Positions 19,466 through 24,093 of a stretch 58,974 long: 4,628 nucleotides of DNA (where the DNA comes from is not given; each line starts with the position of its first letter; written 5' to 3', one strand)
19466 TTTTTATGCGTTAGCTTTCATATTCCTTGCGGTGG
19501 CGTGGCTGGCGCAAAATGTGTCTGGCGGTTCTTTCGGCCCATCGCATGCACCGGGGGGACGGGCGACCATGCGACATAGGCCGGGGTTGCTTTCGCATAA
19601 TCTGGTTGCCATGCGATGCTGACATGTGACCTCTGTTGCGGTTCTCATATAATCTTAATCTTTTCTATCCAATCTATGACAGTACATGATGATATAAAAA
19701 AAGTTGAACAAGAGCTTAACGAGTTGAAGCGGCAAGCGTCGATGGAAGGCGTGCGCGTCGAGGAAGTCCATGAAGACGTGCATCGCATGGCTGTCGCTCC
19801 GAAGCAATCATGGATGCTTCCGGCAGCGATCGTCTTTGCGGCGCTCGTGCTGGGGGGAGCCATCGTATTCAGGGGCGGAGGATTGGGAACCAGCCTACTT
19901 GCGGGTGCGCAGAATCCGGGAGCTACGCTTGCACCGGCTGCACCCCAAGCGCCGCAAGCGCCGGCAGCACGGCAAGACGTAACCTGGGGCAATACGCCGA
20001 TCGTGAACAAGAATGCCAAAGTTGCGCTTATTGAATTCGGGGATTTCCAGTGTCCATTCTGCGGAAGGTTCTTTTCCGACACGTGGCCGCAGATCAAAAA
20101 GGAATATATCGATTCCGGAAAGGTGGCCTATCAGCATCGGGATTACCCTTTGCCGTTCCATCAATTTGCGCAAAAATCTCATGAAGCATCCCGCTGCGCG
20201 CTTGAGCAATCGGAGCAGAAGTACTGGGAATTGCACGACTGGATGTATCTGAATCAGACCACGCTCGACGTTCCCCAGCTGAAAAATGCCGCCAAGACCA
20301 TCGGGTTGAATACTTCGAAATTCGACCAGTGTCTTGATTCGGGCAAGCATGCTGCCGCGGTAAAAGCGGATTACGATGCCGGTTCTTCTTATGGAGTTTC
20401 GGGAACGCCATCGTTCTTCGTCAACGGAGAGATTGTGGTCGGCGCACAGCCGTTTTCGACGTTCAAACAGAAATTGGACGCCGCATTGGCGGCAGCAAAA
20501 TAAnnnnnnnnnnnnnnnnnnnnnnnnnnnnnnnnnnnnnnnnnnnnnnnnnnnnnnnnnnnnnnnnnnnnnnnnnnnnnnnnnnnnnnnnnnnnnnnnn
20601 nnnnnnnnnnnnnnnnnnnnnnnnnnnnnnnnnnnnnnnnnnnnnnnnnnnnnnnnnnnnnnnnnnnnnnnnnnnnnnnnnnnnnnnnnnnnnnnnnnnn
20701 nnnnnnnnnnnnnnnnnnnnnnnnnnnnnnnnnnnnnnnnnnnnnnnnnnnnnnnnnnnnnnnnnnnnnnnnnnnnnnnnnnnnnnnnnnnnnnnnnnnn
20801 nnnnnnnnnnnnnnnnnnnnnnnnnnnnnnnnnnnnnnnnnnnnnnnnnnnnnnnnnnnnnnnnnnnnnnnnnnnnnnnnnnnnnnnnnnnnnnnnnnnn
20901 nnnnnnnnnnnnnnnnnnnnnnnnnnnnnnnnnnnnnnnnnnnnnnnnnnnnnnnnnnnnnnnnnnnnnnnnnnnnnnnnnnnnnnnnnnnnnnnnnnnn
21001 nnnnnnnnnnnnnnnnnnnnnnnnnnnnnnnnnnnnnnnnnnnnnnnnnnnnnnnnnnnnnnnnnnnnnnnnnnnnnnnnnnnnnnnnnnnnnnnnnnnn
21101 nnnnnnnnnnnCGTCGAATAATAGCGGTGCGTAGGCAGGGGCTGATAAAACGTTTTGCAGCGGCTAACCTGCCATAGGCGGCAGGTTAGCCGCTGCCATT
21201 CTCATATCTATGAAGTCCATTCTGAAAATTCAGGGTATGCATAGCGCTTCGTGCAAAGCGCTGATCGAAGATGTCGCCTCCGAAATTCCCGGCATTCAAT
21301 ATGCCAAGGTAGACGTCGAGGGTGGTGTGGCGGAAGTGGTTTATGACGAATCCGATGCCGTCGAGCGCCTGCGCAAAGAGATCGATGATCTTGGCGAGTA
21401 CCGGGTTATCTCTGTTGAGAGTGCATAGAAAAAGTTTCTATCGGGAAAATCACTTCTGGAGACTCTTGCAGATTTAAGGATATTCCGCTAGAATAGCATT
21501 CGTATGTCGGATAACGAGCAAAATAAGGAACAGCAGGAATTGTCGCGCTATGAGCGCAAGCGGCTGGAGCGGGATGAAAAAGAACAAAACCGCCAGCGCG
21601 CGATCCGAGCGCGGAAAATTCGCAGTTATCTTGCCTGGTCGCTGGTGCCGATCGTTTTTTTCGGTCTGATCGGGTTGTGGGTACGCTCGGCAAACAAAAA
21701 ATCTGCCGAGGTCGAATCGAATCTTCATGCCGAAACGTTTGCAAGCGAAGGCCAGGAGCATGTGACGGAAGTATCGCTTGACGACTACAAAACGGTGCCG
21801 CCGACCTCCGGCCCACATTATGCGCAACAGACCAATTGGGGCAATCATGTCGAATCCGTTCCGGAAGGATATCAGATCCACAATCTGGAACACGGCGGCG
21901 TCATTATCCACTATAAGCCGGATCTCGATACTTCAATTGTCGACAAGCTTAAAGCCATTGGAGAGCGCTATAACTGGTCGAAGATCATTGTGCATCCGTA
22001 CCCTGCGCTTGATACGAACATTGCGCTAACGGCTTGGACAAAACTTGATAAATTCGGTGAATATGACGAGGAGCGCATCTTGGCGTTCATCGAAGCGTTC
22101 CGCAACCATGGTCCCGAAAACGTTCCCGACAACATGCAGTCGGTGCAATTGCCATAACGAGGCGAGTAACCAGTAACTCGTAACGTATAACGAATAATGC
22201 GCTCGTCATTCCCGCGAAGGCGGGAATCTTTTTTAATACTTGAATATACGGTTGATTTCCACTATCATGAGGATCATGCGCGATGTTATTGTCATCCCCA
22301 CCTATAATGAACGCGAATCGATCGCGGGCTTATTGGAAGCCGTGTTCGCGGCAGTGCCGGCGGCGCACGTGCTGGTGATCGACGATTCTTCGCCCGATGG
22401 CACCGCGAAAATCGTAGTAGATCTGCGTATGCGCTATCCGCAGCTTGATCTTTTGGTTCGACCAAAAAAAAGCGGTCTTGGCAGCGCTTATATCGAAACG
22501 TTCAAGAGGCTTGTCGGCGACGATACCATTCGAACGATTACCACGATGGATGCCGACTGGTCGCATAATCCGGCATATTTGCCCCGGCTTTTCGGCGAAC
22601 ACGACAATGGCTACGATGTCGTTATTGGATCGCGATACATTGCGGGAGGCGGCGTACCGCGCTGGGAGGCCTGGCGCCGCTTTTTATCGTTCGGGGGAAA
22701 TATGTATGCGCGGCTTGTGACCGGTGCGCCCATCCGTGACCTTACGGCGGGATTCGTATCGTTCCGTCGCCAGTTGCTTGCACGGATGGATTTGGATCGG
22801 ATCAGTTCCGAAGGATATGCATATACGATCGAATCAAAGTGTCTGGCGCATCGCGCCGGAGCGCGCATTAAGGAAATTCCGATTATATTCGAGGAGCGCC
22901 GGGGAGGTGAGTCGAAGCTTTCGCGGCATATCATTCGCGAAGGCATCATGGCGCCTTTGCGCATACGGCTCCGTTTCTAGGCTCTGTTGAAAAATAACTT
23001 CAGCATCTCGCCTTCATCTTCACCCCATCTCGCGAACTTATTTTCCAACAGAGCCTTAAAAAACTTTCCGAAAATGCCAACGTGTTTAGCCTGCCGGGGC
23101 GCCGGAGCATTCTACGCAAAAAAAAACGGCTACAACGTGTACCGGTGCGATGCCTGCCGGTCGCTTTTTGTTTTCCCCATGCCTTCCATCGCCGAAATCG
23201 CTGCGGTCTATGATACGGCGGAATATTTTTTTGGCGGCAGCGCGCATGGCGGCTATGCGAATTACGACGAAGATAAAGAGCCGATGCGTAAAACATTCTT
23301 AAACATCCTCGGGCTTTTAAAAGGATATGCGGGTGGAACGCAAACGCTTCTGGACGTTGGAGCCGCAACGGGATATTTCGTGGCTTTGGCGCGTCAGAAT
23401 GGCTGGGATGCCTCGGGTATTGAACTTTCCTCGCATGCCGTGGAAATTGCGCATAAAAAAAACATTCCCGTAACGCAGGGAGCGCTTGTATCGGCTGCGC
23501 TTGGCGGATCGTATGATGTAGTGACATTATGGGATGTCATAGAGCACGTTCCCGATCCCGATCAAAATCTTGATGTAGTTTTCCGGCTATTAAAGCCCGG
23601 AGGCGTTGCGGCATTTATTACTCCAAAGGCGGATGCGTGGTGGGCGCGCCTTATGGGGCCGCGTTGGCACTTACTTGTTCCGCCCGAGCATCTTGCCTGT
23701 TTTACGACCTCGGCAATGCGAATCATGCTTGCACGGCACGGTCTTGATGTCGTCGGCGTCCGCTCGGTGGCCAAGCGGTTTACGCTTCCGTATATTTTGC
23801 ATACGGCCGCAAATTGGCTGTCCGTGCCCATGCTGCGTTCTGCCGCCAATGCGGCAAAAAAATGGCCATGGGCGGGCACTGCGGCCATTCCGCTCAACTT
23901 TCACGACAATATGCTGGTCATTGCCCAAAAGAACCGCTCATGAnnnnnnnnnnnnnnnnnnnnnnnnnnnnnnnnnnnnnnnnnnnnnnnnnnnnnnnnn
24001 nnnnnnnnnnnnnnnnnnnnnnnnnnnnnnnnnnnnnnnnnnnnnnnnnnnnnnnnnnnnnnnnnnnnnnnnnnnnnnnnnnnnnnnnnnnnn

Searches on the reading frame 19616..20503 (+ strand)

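Call 39: search_protein_families(library=pfam, proteins=[window:19616-20503:+], max_evalue=0.00001)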
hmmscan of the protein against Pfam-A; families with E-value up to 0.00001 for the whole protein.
window:19616-20503:+ (295 aa): 3 families
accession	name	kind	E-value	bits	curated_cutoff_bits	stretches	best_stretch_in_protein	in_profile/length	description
PF13462.12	Thioredoxin_4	-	1e-29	104.3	23.2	1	131-288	10-164/165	Thioredoxin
PF01323.26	DSBA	-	8e-19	68.6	25.6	1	187-287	87-190/191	DSBA-like thioredoxin domain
PF13098.12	Thioredoxin_2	-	4e-06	27.5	27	0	131-287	2-104/104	Thioredoxin-like domain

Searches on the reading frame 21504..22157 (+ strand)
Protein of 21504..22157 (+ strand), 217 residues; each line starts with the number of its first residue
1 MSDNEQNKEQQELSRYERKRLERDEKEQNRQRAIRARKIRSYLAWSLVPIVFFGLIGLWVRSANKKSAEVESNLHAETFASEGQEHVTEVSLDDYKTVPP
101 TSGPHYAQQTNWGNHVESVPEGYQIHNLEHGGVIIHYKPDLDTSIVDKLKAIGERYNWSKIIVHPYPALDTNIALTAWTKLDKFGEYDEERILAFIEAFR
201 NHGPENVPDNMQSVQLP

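Call 88: search_protein_families(library=pfam, proteins=[window:21504-22157:+], max_evalue=0.001)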
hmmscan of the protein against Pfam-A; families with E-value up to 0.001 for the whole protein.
window:21504-22157:+ (217 aa): 1 family
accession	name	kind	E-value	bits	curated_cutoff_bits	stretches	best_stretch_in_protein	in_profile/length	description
PF11303.13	DUF3105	-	4e-26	92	25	1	93-206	8-124/130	Protein of unknown function (DUF3105)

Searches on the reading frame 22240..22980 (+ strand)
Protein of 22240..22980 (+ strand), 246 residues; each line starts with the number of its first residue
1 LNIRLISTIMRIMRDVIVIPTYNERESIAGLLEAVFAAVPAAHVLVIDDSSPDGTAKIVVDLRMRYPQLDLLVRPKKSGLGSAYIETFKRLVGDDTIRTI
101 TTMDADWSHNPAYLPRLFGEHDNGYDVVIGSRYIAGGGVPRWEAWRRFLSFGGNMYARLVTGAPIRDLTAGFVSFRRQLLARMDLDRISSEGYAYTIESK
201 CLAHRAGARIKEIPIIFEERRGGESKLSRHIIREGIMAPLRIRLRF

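Call 88: search_protein_families(library=pfam, proteins=[window:22240-22980:+], max_evalue=0.001)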
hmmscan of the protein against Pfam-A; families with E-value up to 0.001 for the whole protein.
window:22240-22980:+ (246 aa): 1 family
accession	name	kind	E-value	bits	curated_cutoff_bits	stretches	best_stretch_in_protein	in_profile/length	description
PF00535.33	Glycos_transf_2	-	5.7e-27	95.1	23.3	1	17-180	2-164/168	Glycosyl transferase family 2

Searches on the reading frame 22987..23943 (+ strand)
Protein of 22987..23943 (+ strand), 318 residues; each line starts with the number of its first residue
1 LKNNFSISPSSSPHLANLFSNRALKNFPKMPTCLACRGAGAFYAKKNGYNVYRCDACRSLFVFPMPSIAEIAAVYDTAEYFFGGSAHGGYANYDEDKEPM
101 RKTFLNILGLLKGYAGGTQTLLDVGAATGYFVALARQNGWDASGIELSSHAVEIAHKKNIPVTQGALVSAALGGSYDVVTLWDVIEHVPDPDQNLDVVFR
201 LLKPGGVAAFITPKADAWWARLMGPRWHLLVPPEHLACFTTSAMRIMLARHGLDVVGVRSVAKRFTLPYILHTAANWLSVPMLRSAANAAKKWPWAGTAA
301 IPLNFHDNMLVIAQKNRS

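Call 39: search_protein_families(library=pfam, proteins=[window:22987-23943:+], max_evalue=0.00001)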
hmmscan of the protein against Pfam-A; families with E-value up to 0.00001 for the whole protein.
window:22987-23943:+ (318 aa): 5 families
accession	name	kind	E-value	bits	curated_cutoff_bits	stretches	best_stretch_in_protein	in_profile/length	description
PF13489.12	Methyltransf_23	-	1e-27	97.3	27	1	118-256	23-162/164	Methyltransferase domain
PF08241.18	Methyltransf_11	-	1.9e-13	51.3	21.2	1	122-210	1-95/95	Methyltransferase domain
PF08242.18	Methyltransf_12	-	2e-12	48.1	30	1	122-207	1-97/98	Methyltransferase domain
PF13649.12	Methyltransf_25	-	2.7e-10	41.2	27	1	122-206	2-97/97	Methyltransferase domain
PF13847.12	Methyltransf_31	-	3.4e-09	37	27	1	120-217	6-116/145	Methyltransferase domain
